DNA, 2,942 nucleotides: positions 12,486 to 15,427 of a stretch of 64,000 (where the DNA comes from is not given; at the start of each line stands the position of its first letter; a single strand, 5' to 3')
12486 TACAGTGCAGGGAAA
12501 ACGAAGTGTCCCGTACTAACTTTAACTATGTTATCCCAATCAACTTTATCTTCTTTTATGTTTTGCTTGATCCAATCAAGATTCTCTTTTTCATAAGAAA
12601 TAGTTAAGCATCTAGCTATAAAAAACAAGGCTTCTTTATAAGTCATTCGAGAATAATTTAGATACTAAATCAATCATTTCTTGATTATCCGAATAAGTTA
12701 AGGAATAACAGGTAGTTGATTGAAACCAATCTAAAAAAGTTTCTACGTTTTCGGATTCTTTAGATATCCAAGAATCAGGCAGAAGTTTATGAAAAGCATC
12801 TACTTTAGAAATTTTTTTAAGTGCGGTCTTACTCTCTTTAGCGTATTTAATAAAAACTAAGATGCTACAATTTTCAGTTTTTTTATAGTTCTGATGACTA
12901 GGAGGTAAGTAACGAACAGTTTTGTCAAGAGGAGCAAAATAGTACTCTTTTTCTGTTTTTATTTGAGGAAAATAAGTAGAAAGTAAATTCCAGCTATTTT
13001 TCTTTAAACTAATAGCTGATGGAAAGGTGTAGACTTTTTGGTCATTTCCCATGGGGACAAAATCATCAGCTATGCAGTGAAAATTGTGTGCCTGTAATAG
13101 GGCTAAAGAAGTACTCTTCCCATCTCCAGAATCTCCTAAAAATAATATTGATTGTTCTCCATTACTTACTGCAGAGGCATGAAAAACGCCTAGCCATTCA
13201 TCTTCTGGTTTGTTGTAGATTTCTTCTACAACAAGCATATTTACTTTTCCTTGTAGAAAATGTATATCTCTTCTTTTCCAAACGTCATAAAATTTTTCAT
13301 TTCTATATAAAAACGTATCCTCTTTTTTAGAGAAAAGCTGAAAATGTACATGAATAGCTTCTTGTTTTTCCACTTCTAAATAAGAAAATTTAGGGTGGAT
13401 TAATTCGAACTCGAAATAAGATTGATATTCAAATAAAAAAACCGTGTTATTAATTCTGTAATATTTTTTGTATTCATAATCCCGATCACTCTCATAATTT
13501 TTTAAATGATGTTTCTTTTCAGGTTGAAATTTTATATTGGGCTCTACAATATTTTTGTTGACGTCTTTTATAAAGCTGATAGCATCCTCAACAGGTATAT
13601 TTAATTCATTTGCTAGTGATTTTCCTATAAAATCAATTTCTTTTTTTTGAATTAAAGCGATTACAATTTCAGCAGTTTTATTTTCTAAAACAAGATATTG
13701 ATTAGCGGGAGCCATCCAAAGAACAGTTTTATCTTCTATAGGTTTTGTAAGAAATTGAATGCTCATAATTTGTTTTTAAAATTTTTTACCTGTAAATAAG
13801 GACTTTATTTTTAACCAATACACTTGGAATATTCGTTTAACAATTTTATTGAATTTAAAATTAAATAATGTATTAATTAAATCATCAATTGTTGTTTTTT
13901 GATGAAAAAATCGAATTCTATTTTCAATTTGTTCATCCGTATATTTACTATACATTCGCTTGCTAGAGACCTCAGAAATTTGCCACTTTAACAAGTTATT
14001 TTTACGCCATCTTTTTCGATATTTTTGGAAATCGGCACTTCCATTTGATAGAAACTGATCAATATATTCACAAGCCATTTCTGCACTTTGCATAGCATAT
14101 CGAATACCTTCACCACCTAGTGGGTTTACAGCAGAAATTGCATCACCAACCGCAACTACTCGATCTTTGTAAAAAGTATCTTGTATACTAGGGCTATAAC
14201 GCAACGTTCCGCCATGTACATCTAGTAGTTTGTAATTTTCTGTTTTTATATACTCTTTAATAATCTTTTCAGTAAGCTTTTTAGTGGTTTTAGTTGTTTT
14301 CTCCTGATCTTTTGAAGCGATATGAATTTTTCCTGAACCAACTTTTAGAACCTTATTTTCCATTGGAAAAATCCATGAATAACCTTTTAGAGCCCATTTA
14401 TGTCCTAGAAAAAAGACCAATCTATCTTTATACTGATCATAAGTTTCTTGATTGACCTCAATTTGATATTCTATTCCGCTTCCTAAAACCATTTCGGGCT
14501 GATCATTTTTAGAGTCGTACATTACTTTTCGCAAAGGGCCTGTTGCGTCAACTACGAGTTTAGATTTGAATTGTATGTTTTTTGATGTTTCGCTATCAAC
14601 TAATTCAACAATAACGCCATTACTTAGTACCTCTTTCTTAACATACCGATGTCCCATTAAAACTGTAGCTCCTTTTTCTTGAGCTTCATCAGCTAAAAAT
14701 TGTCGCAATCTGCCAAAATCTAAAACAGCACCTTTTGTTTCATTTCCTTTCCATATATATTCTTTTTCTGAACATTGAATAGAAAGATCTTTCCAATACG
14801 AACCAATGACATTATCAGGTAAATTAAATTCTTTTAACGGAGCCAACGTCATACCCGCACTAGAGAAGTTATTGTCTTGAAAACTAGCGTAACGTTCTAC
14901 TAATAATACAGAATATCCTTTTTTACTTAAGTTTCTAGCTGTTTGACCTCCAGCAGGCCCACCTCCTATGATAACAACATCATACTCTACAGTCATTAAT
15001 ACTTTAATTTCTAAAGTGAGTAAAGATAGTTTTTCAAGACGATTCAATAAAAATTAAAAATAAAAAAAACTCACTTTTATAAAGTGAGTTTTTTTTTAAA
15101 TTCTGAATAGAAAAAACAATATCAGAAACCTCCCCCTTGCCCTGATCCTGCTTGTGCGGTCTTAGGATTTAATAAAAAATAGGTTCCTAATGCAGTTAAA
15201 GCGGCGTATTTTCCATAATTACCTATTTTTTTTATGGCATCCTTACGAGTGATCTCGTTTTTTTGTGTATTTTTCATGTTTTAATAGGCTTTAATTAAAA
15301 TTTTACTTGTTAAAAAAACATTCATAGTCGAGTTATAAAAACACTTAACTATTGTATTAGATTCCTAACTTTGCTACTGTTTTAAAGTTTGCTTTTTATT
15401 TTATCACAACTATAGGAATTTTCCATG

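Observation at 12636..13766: Fusion of a PqqD/RRE peptide-binding domain to an HPr-kinase-like kinase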

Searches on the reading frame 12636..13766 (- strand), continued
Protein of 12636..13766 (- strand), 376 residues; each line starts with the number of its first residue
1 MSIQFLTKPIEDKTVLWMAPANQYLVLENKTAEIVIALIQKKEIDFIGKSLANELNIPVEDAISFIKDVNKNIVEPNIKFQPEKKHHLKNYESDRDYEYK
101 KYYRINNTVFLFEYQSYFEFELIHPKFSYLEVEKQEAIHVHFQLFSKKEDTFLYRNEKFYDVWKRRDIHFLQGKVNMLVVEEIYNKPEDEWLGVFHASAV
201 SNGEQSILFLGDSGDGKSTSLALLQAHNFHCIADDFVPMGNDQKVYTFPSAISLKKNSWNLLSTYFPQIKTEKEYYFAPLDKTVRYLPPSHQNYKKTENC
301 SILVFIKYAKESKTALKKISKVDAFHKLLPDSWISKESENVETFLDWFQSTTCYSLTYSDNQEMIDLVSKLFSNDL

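Call 53: find_encoding_contigs(protein=P0250, flank=6000, max_places=2)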
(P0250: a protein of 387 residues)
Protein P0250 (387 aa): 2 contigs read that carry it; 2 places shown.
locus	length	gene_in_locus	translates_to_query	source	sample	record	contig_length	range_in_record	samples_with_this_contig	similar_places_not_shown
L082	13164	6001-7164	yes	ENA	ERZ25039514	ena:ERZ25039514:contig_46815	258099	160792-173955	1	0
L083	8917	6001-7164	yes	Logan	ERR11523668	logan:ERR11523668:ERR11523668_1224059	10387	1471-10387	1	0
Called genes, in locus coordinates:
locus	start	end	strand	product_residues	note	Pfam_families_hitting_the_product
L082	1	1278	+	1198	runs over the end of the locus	PF18962:Por_Secre_tail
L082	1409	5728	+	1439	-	PF20009:GEVED, PF18962:Por_Secre_tail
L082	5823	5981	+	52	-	-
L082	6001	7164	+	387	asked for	PF07475:Hpr_kinase_C (faint)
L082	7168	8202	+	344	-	PF14907:NTP_transf_5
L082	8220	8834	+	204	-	-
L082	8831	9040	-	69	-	PF06167:Peptidase_M90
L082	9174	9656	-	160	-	PF06167:Peptidase_M90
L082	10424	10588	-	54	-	-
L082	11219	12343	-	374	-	PF00091:Tubulin, PF12327:FtsZ_C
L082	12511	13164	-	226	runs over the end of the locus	PF06723:MreB_Mbl, PF11104:PilM_2 (weak), PF06277:EutA, PF14450:FtsA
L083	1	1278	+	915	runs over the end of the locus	?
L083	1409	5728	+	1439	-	PF20009:GEVED, PF18962:Por_Secre_tail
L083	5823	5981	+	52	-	-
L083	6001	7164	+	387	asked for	PF07475:Hpr_kinase_C (faint)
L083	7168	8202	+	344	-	PF14907:NTP_transf_5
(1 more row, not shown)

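Call 56: find_encoding_contigs(protein=P0228, flank=6000, max_places=2)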
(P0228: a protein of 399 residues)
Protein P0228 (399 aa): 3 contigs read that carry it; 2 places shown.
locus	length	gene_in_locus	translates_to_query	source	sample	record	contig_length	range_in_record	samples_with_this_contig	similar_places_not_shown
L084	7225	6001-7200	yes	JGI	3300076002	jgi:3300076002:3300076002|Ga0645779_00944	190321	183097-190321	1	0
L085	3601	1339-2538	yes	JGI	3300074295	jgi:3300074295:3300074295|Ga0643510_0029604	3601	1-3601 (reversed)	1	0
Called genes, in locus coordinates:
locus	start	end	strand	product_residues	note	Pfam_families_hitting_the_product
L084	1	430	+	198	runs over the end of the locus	PF07484:Collar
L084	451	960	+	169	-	PF07484:Collar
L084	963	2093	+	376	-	PF13458:Peripla_BP_6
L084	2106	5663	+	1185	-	PF18962:Por_Secre_tail (weak)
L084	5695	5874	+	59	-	-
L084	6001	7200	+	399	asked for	PF27840:ScmC (faint)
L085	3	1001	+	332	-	?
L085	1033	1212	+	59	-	-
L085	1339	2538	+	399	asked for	PF27840:ScmC (faint)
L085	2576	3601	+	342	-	?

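Call 57: find_encoding_contigs(protein=P0273, flank=6000, max_places=2)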
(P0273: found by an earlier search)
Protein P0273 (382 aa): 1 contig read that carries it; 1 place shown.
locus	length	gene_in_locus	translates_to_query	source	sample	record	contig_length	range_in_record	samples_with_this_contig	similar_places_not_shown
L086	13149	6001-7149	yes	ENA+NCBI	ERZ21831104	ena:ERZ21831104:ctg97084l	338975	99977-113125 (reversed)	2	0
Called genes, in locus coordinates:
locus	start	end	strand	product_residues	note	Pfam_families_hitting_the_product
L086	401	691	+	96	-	PF01541:GIY-YIG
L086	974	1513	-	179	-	PF01609:DDE_Tnp_1 (weak), PF13612:DDE_Tnp_1_3 (weak)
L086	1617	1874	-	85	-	-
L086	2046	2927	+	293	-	-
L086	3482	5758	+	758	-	-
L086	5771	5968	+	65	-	-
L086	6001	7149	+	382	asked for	-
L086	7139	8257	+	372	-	PF14907:NTP_transf_5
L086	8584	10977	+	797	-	PF13620:CarboxypepD_reg, PF13715:CarbopepD_reg_2, PF07715:Plug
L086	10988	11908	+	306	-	PF14054:DUF4249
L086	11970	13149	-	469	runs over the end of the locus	-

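Call 81: search_protein_families(library=ncbifam, alignment_id=A1, max_evalue=0.01)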
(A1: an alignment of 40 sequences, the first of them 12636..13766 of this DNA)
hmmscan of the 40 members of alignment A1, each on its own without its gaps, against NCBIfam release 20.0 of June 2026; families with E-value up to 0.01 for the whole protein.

A. member 1, window:12636-13766:- (376 aa): 1 family
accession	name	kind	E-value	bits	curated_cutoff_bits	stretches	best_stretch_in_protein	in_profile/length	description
TIGR04352.1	HprK_rel_A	equivalog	9.5e-16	57.7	200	1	194-371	98-280/280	HprK-related kinase A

B. families by the number of members that match (of 40 scanned): 11 families
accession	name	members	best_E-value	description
TIGR04352.1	HprK_rel_A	40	8.6e-19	HprK-related kinase A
TIGR00679.1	hpr-ser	23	7.8e-05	HPr(Ser) kinase/phosphatase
TIGR04355.1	HprK_rel_B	22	0.00047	HprK-related kinase B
TIGR04249.1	SCM_chp_ScmC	11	0.00026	SynChlorMet cassette protein ScmC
NF050069.2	PqqD_rel_WgkC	7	0.00049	PqqD family peptide maturation chaperone WgkC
TIGR01277.1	thiQ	7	0.00059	thiamine ABC transporter ATP-binding protein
NF006821.0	PRK09344.1-3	6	0.0011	phosphoenolpyruvate carboxykinase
NF033530.1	lasso_PqqD_Strm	5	0.00052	lasso peptide biosynthesis PqqD family chaperone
NF009367.0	PRK12724.1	1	0.0074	flagellar biosynthesis regulator FlhF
NF008039.0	PRK10771.1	1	0.0076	thiamine ABC transporter ATP-binding protein ThiQ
NF004088.0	PRK05590.1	1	0.0095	hypothetical protein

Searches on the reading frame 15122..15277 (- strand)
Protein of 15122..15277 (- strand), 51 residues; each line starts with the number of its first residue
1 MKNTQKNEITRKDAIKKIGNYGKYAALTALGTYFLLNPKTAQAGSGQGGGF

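Call 3: search_protein_families(library=pfam, proteins=[window:15122-15277:-], max_evalue=1)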
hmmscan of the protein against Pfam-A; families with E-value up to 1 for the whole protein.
window:15122-15277:- (51 aa): 0 families

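Call 4: search_protein_families(library=ncbifam, proteins=[window:15122-15277:-], max_evalue=1)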
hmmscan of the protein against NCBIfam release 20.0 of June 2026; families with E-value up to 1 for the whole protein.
window:15122-15277:- (51 aa): 0 families

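Call 78: search_protein_families(library=ncbifam, alignment_id=A3, max_evalue=10)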
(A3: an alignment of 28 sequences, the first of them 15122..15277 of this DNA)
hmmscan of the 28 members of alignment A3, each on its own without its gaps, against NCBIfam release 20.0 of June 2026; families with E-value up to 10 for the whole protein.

A. member 1, window:15122-15277:- (51 aa): 0 families

B. families by the number of members that match (of 28 scanned): 6 families
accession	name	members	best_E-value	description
NF041093.1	CheC_Thtogales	2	0.21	CheY-P phosphatase CheC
NF038009.1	TatB_1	1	0.011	twin-arginine translocation system-associated protein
TIGR02811.1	formate_TAT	1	0.013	formate dehydrogenase region TAT target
NF005100.0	PRK06531.1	1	0.096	preprotein translocase subunit YajC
TIGR00391.1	hydA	1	0.11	hydrogenase small subunit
NF000169.2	ABCF_Sal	1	0.14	Sal family ABC-F type ribosomal protection protein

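Call 79: search_protein_families(library=pfam, alignment_id=A3, max_evalue=10)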
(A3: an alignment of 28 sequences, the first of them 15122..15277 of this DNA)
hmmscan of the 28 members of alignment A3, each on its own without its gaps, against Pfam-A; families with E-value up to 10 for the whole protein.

A. member 1, window:15122-15277:- (51 aa): 0 families

B. families by the number of members that match (of 28 scanned): 12 families
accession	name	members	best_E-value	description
PF05437.17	AzlD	4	0.12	Branched-chain amino acid transport protein (AzlD)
PF18724.6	ADDT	2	0.089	Amino acid:DNA transferase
PF09759.15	Atx10homo_assoc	1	0.01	Spinocerebellar ataxia type 10 protein domain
PF09716.15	ETRAMP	1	0.028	Malarial early transcribed membrane protein (ETRAMP)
PF15304.11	AKAP2_C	1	0.07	A-kinase anchor protein 2 C-terminus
PF15055.12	DMAC1_Dmo2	1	0.072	DMAC1/Dmo2-like domain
PF24271.1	HVO_2833_C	1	0.093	HVO_2833, C-terminal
PF18405.6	SLC25_like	1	0.099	Mitochondrial SLC25 homolog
PF21594.4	UBA_MELK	1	0.11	Maternal embryonic leucine zipper kinase, UBA domain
PF00689.26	Cation_ATPase_C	1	0.17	Cation transporting ATPase, C-terminus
PF17372.7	DUF5394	1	0.2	Family of unknown function (DUF5394)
PF13343.11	SBP_bac_6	1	0.22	Bacterial extracellular solute-binding protein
